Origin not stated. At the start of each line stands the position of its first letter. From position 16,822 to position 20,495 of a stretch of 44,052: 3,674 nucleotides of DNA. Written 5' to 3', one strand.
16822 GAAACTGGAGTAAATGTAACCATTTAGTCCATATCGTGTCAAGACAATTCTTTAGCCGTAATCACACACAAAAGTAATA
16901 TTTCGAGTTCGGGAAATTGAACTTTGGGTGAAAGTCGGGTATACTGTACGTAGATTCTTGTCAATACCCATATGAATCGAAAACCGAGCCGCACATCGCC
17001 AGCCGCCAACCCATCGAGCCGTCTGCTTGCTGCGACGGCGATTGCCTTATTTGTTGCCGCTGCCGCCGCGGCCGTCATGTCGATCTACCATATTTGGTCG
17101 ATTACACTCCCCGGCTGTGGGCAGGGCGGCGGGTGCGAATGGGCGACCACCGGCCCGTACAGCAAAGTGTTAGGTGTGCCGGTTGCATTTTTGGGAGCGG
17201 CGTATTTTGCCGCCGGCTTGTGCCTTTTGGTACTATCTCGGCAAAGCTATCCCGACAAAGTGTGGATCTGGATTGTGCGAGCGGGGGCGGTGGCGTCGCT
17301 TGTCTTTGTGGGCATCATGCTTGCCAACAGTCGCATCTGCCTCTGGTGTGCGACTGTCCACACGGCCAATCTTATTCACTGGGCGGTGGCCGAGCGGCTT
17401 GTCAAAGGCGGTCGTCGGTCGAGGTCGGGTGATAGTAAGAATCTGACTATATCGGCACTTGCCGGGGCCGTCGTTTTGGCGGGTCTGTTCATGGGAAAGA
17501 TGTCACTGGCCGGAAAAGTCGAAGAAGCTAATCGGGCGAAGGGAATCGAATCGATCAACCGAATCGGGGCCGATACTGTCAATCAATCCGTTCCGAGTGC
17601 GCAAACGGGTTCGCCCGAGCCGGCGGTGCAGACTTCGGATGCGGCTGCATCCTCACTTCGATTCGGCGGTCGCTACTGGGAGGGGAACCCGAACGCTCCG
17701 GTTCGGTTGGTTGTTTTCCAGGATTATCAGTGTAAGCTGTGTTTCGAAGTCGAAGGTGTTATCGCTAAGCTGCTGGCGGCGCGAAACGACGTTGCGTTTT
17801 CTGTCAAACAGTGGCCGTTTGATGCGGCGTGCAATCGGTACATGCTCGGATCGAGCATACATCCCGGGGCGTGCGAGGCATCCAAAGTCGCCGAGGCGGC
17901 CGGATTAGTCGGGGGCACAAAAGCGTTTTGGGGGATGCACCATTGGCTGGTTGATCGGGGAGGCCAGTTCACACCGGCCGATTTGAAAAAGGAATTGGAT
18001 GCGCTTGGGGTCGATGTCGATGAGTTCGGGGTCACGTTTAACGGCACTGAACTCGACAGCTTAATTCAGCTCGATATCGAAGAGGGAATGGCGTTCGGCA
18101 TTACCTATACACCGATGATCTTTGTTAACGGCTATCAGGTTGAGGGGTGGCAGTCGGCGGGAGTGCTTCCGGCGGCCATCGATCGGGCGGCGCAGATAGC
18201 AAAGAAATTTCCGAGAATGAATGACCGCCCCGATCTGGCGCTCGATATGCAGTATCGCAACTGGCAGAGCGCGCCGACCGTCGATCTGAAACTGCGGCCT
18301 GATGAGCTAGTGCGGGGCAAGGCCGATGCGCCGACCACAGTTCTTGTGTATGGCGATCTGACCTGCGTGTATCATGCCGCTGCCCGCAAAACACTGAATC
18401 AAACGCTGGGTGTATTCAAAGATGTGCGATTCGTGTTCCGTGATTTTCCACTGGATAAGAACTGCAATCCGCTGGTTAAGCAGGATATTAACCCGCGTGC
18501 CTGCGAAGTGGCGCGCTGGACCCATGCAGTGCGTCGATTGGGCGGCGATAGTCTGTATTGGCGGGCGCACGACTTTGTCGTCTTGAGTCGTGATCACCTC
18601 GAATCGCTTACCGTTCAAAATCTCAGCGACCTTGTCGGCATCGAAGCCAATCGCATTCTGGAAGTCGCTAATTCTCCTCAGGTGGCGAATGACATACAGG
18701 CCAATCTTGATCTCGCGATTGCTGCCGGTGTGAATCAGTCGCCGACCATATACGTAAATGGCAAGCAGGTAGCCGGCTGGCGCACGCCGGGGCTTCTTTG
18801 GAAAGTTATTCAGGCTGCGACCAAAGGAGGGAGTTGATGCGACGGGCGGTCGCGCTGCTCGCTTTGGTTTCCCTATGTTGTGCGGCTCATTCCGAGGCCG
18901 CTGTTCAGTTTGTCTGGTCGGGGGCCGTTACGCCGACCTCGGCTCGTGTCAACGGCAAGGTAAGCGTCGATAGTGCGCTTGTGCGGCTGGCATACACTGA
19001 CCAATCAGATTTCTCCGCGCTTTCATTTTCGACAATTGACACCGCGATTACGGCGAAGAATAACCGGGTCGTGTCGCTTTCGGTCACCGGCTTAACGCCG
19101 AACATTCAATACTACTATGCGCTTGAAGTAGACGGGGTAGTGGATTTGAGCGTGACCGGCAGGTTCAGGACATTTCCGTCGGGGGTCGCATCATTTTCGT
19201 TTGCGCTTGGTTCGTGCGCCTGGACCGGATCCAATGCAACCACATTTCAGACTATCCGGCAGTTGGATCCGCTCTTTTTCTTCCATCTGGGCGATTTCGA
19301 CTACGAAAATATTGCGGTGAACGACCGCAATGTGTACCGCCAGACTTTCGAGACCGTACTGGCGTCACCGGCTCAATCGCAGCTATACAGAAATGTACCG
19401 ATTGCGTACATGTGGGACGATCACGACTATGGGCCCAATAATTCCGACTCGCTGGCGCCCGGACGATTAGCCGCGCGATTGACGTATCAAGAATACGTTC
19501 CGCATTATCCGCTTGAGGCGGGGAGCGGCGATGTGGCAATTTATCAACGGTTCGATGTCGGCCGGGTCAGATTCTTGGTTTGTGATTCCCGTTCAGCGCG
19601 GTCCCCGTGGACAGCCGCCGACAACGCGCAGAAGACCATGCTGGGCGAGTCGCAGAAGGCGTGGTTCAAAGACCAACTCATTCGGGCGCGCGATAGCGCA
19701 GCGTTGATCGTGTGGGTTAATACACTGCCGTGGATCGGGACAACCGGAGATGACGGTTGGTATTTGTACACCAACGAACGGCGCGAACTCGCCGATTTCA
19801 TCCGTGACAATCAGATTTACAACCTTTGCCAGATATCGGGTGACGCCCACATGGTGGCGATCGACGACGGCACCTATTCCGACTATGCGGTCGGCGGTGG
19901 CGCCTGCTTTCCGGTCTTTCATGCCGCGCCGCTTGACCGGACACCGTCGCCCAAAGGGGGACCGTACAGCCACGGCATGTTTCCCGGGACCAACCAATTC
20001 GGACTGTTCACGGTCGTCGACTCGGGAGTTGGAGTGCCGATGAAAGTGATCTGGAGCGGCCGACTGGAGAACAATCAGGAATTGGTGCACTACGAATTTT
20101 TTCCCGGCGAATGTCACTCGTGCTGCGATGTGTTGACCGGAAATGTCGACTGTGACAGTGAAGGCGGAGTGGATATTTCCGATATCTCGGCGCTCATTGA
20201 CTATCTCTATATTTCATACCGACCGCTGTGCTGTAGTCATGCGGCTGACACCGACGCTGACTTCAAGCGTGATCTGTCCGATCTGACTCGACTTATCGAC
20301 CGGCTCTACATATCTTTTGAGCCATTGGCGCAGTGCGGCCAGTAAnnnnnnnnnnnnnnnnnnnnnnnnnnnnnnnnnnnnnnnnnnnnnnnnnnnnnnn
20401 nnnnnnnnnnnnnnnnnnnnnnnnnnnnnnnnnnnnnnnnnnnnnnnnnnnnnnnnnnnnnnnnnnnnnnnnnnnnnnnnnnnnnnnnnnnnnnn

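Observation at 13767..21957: Oxidative-folding plus dockerin-tag island: a ~110-Cys cupredoxin repeat protein back-to-back with a VKOR-DsbA-DsbA fusion, a dockerin-tagged PhoD and GT-C glycosyltransferases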

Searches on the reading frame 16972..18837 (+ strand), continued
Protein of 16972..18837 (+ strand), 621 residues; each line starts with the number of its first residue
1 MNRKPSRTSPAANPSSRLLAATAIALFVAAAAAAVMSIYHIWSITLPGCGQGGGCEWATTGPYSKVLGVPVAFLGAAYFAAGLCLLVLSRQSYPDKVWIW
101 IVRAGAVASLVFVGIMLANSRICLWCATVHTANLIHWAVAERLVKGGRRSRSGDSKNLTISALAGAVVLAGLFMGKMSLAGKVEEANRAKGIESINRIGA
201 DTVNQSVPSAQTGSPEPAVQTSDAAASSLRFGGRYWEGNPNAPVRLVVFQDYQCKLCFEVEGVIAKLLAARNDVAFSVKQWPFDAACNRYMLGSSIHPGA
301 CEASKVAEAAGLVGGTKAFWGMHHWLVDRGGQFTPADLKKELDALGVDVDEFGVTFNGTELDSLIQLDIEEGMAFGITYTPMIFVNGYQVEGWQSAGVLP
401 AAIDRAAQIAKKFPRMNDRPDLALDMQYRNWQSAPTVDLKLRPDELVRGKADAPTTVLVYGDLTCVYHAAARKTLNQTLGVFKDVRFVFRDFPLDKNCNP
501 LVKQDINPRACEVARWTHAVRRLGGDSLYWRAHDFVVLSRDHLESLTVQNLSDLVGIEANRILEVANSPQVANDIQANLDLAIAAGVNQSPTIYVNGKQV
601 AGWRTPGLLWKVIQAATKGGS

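Call 23: find_related_loci(query=A1, collection=genome_contigs, flank=10000)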
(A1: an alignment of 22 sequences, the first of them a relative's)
Query A1 (621 aa) in genome_contigs; peptide patterns used: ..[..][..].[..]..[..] (x = any residue, [..] = any of these).
289 stretches matched a pattern; 245 encode a relative of the query (tblastn E <= 1e-3); the best 80 are kept; 80 distinct loci.
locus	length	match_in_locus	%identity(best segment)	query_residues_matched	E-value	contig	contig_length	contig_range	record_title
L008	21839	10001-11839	70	1-619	0e+0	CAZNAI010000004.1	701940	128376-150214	MAG TPA_asm: uncultured Ignavibacteriales bacterium isolate binchicken_co200_62 genome assembly, contig: k141_1284727, w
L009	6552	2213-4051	52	17-618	0e+0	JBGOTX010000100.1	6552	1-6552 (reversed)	MAG: Candidatus Zixiibacteriota bacterium isolate OBJ_0618_7090110_152 k141_9723675_length_6552_cov_15.6008, whole genom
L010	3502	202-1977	43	26-618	3e-162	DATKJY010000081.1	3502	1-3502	MAG TPA_asm: Candidatus Acidoferrum sp. isolate SMAG_U14643 k141_395386, whole genome shotgun sequence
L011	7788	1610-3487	40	10-618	5e-149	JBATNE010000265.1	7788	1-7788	MAG: Candidatus Zixiibacteriota bacterium isolate MFD10473_ilm_asm_bin15 k127_323852, whole genome shotgun sequence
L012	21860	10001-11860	39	2-618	2e-145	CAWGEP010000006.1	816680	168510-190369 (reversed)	MAG: uncultured bacterium isolate MFD01872.bin.1.291 genome assembly, contig: contig_84189, whole genome shotgun sequenc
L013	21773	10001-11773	40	2-616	3e-131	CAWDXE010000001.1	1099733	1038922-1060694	MAG: uncultured candidate division Zixibacteria bacterium isolate MFD05942.bin.2.290 genome assembly, contig: contig_101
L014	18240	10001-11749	42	40-620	2e-150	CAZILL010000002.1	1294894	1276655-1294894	MAG TPA_asm: uncultured Ignavibacteriales bacterium isolate SRP302447_co3_184 genome assembly, contig: NODE_4_length_129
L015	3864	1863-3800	31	6-617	1e-94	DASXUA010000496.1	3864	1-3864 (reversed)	MAG TPA_asm: Phycisphaerae bacterium isolate SMAG_U4706 k141_2781258, whole genome shotgun sequence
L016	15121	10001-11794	33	1-607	1e-93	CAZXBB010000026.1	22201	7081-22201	MAG TPA_asm: uncultured Isosphaeraceae bacterium isolate binchicken_co31_266 genome assembly, contig: k141_1413227, whol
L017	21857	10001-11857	32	7-618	1e-92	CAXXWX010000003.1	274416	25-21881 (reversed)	MAG: Phycisphaerae bacterium isolate e6993cc0-709b-411a-8bd5-6f5b4bf9d55c genome assembly, contig: contig_3, whole genom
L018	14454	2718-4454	33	24-619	1e-88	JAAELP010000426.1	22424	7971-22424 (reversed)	MAG: Planctomycetota bacterium isolate Bpl_8 BplG_CONTIG5214310, whole genome shotgun sequence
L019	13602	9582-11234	34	44-618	1e-87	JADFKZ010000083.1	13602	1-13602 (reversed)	MAG: Planctomycetota bacterium isolate B4T1B5 B4T1B5_NODE4941, whole genome shotgun sequence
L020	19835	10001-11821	31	18-609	2e-87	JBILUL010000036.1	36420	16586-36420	MAG: Phycisphaerales bacterium isolate ME2018-08-06_3300044608_group8_bin185 Rohwer_bin1620_scaffold_970_c1, whole genom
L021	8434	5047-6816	32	3-607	2e-86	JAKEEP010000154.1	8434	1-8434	MAG: Phycisphaerales bacterium isolate PMV_1.43 PMV_1.43.k101_705075, whole genome shotgun sequence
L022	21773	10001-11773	34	2-604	6e-86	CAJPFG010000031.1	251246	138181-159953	Phycisphaerales bacterium genome assembly, contig: PHYC_31, whole genome shotgun sequence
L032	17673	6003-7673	34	35-615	2e-83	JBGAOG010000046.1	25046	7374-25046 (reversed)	MAG: Phycisphaerales bacterium isolate MAG_AAO_AS.2 AAOAS-2_NODE_46_length_25046_cov_5.340382, whole genome shotgun sequ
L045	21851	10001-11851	32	21-607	6e-80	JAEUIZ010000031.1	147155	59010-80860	MAG: Phycisphaerae bacterium isolate new MAG-56 k141_2033661, whole genome shotgun sequence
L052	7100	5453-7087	34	7-541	8e-79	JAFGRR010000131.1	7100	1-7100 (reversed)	MAG: Phycisphaerae bacterium isolate Zod_Metabat.846 k87_2237001, whole genome shotgun sequence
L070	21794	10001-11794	31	31-618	5e-77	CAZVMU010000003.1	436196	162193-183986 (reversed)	MAG TPA_asm: uncultured Phycisphaeraceae bacterium isolate binchicken_co179_137 genome assembly, contig: NODE_60_length_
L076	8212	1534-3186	31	43-618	3e-75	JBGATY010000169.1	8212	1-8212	MAG: Planctomycetota bacterium isolate MAG_MBR_AS.81 MBRAS-81_NODE_169_length_8212_cov_4.728334, whole genome shotgun se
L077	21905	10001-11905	30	1-618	6e-75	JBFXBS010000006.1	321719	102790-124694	MAG: Phycisphaerales bacterium isolate CA_2019_TPBS_51 NODE_267_length_321719_cov_99.491903_TPBS, whole genome shotgun s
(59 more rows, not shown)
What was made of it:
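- Tried and rejected: Repeating it with alignment A1 worked (call 23).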

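Call 25: search_protein_families(library=pfam, proteins=[L005:12054-14105:+, L006:12030-14270:+, L013:7088-9853:+, L022:6974-9820:-, L070:7889-9649:-, L077:6607-10239:-, L045:8215-9870:-, L032:4527-5810:-, L076:14-1696:-, L052:1-2481:-], max_evalue=0.05)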
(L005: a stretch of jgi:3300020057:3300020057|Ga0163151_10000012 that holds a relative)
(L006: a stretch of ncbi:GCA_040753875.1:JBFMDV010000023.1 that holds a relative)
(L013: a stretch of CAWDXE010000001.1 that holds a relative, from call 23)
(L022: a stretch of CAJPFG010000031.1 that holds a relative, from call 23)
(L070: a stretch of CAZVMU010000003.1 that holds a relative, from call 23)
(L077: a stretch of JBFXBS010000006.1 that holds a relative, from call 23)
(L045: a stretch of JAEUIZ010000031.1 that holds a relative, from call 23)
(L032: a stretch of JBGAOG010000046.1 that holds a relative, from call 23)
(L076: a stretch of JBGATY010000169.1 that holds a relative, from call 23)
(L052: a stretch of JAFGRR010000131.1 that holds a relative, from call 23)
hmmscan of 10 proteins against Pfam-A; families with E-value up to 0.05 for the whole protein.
L005:12054-14105:+ (684 aa): 0 families

L006:12030-14270:+ (747 aa): 2 families
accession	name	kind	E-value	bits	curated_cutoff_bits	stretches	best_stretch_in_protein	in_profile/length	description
PF13473.12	Cupredoxin_1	-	0.012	16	27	1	23-118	12-104/104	Cupredoxin-like domain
PF20606.3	DUF6799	-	0.022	15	26.8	0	253-275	39-61/63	Domain of unknown function (DUF6799)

L013:7088-9853:+ (922 aa): 1 family
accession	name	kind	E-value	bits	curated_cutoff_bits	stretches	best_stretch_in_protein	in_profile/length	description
PF00127.26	Copper-bind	-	0.0002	22.2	21.2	1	43-126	7-98/99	Copper binding proteins, plastocyanin/azurin family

L022:6974-9820:- (949 aa): 0 families

L070:7889-9649:- (587 aa): 0 families

L077:6607-10239:- (1211 aa): 0 families

L045:8215-9870:- (552 aa): 0 families

L032:4527-5810:- (428 aa): 0 families

L076:14-1696:- (561 aa): 0 families

L052:1-2481:- (827 aa): 0 families
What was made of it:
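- On Cupredoxin / type-1 copper protein (PF00127): Orthologue L013 scores 22.2 (call 25).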

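Call 32: search_solved_structures(query=window:16972-18837:+, max_evalue=0.01)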
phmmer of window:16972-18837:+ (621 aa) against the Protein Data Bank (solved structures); distinct sequences matched with E-value up to 0.01: 3.
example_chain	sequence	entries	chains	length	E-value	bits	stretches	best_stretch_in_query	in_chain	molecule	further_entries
4n30_A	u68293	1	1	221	0.00042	22.3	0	448-599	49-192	Protein disulfide isomerase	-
3gyk_A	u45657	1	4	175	0.0007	21.5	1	238-408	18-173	27kDa outer membrane protein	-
9edl_A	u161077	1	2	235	0.007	18.2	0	241-351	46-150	Conserved hypothetical lipoprotein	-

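Call 35: search_protein_families(library=ncbifam, proteins=[L022:6974-9820:-, L077:6607-10239:-, L045:8215-9870:-], max_evalue=1)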
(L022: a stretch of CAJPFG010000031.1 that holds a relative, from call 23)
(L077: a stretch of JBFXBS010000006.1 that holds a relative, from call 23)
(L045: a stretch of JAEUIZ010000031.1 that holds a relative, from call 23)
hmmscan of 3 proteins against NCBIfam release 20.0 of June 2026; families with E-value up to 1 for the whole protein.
L022:6974-9820:- (949 aa): 1 family
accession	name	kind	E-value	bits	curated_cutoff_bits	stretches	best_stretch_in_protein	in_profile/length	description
NF041540.1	dockerin_GC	domain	8.6e-06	26.1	29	1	894-942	1-64/67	GC-type dockerin domain-anchored protein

L077:6607-10239:- (1211 aa): 1 family
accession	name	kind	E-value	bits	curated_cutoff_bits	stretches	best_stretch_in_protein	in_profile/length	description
NF041540.1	dockerin_GC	domain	3.6e-06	27.3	29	1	1160-1211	1-67/67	GC-type dockerin domain-anchored protein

L045:8215-9870:- (552 aa): 1 family
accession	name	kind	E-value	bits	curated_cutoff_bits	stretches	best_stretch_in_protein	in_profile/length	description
NF041540.1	dockerin_GC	domain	1.8e-08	34.6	29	1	504-551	17-67/67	GC-type dockerin domain-anchored protein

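Call 51: search_protein_families(library=pfam, proteins=[L003:8704-9783:-], max_evalue=5)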
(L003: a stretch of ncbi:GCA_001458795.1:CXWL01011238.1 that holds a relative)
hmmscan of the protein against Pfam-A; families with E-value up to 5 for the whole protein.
L003:8704-9783:- (359 aa): 4 families
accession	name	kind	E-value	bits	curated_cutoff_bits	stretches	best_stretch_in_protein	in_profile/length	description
PF00534.26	Glycos_transf_1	-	0.00014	21.9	26.4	1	262-337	94-169/172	Glycosyl transferases group 1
PF13579.12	Glyco_trans_4_4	-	0.0029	18.4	29.7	1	105-171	83-156/158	Glycosyl transferase 4-like domain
PF13692.12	Glyco_trans_1_4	-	0.067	13.9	27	1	269-325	85-141/142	Glycosyl transferases group 1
PF13439.12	Glyco_transf_4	-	0.079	13.4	28.5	1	129-172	117-164/170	Glycosyltransferase Family 4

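Call 84: predict_structure(alignment_id=A1)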
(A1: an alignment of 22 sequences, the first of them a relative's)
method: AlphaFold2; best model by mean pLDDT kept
length: 621 residues; sequences in the alignment: 22
mean_pLDDT: 86.6   pTM: 0.72
mean pLDDT of the five models: 86.6, 85.2, 84.5, 84.3, 83.8
residues with pLDDT >= 90: 383; 70-90: 173; 50-70: 27; < 50: 38
segments of 3 or more residues with pLDDT < 50: 1-12, 205-228
pLDDT, mean of each block of 10 residues (from residue 1): 43 69 94 89 67 68 82 94 90 82 93 88 88 94 73 79 94 90 87 89 49 33 40 90 93 91 91 94 92 85 97 97 95 94 97 96 95 89 93 89 92 80 92 92 89 93 93 92 93 93 86 97 96 93 89 97 97 96 92 96 91 84 34
secondary structure, 60 per line:
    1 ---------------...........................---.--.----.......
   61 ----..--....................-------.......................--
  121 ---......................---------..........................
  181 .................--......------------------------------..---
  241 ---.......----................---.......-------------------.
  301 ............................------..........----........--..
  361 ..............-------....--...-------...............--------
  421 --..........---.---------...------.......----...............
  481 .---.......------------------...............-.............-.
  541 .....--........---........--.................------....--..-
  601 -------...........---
elements in order: H16-42 H54-60 H71-88 H96-118 H124-145 H155-197 H200-205 E244-250 H255-270 E274-280 H300-328 H335-344 H349-356 H359-374 E382-385 E388-390 H398-412 H423-432 E446-448 E455-461 H466-481 E485-491 H510-524 H526-538 H540-545 H548-555 H559-566 H569-585 E592-595 H608-618

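Call 86: fold_search(model_id=the predicted structure, library=pdb)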
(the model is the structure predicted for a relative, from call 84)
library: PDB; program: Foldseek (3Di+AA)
matches with E <= 10: 415; with E <= 0.001: 77
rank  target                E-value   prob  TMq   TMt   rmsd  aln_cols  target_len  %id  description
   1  5n2j_A                2.4e-07  1.00  0.33  0.17   9.6       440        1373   13  UDP-Glucose Glycoprotein Glucosyltransferase from Chaetomium thermophilum (closed form) (released 2017-07-26)
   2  5mu1_A                1.5e-06  1.00  0.32  0.16  10.2       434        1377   12  UDP-Glucose Glycoprotein Glucosyltransferase from Chaetomium thermophilum soaked with K2PtI6 (released 2017-07-26)
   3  5nv4_A                2.5e-06  1.00  0.32  0.16  10.2       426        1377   11  UDP-Glucose Glycoprotein Glucosyltransferase from Chaetomium thermophilum double mutant D611C:G1050C (released 2017-07-26)
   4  6trt_A                2.6e-06  1.00  0.23  0.13  13.1       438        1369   10  Chaetomium thermophilum UDP-Glucose Glucosyl Transferase (UGGT) double cysteine mutant S180C/T742C. (released 2020-01-08)
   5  3eu4                  5.9e-06  1.00  0.26  0.80   3.1       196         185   20  Crystal Structure of BdbD from Bacillus subtilis (oxidised) (released 2009-06-16)
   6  3eu3                  6.2e-06  1.00  0.26  0.79   3.1       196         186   20  Crystal Structure of BdbD from Bacillus subtilis (reduced) (released 2009-06-16)
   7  3gyk_B                6.2e-06  1.00  0.23  0.76   3.0       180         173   20  The crystal structure of a thioredoxin-like oxidoreductase from Silicibacter pomeroyi DSS-3 (released 2009-06-09)
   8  3f4r                  7.0e-06  1.00  0.21  0.61   4.3       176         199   20  Crystal structure of Wolbachia pipientis alpha-DsbA1 (released 2009-03-24)
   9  5mzo_A                7.0e-06  1.00  0.32  0.17   8.3       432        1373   13  UDP-Glucose Glycoprotein Glucosyltransferase from Chaetomium thermophilum (open conformation) (released 2017-07-26)
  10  3gyk_A                8.0e-06  1.00  0.24  0.77   3.0       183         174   21  The crystal structure of a thioredoxin-like oxidoreductase from Silicibacter pomeroyi DSS-3 (released 2009-06-09)
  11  4n30                  1.5e-05  1.00  0.25  0.76   3.5       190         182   23  Crystal structure of Pseudomonas aeruginosa DsbA2 (released 2013-12-04)
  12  6eez_A                1.6e-05  1.00  0.24  0.73   2.5       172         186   21  Crystal Structure of the thiol-disulfide exchange protein alpha-DsbA2 from Wolbachia pipientis (released 2019-04-17)
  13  3f4s                  1.7e-05  1.00  0.21  0.61   4.4       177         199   19  Crystal structure of Wolbachia pipientis alpha-DsbA1 T172V (released 2009-03-24)
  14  6eez_B                2.6e-05  1.00  0.24  0.71   2.6       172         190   21  Crystal Structure of the thiol-disulfide exchange protein alpha-DsbA2 from Wolbachia pipientis (released 2019-04-17)
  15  7jve_F                2.6e-05  1.00  0.23  0.53  13.5       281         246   17  Crystal structure of Salmonella enterica Typhimurium BcfH (released 2021-04-21)
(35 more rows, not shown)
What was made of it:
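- The periplasmic domains superpose on DsbA-family structures (BdbD TM 0.80; call 86).
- Tried and rejected: The UGGT tandem-Trx hit for the oxidase model (TMq 0.33, rmsd ~10 A; call 86) is too weak to use as more than an analogy.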

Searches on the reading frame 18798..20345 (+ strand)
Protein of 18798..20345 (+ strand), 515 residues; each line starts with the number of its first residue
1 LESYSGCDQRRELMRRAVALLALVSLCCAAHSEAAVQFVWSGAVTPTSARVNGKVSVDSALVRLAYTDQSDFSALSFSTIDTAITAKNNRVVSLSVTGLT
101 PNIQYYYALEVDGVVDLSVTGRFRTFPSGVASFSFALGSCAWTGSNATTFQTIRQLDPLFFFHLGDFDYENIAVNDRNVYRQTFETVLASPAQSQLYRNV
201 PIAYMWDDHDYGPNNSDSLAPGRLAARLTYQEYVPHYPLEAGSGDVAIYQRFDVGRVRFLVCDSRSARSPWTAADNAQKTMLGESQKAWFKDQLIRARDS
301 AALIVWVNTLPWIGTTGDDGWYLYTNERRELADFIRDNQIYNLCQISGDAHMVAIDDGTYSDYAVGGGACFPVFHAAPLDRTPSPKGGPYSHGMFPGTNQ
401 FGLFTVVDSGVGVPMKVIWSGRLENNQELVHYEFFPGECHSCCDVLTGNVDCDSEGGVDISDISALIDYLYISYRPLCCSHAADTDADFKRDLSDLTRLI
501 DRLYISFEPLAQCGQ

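Call 3: search_protein_families(library=pfam, proteins=[window:18798-20345:+], max_evalue=0.01)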
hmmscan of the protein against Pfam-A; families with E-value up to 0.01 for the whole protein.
window:18798-20345:+ (515 aa): 3 families
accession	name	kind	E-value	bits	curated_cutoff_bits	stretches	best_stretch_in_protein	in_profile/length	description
PF09423.15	PhoD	-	9.3e-24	84.6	27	1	135-360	1-273/343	PhoD-like phosphatase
PF16655.11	PhoD_N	-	4.5e-05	24.3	30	1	39-125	3-90/90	PhoD-like phosphatase, N-terminal domain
PF16656.11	Pur_ac_phosph_N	-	0.0082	17.1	30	0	63-125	29-93/93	Purple acid Phosphatase, N-terminal domain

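Call 4: search_protein_families(library=ncbifam, proteins=[window:18798-20345:+], max_evalue=0.01)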
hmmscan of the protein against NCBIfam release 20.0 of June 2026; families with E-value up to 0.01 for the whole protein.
window:18798-20345:+ (515 aa): 1 family
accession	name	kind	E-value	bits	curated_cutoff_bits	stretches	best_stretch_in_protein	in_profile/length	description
NF058638.1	AlkPhosPhoDBac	equivalog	3.5e-15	55.2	1000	1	89-352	121-432/574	alkaline phosphatase PhoD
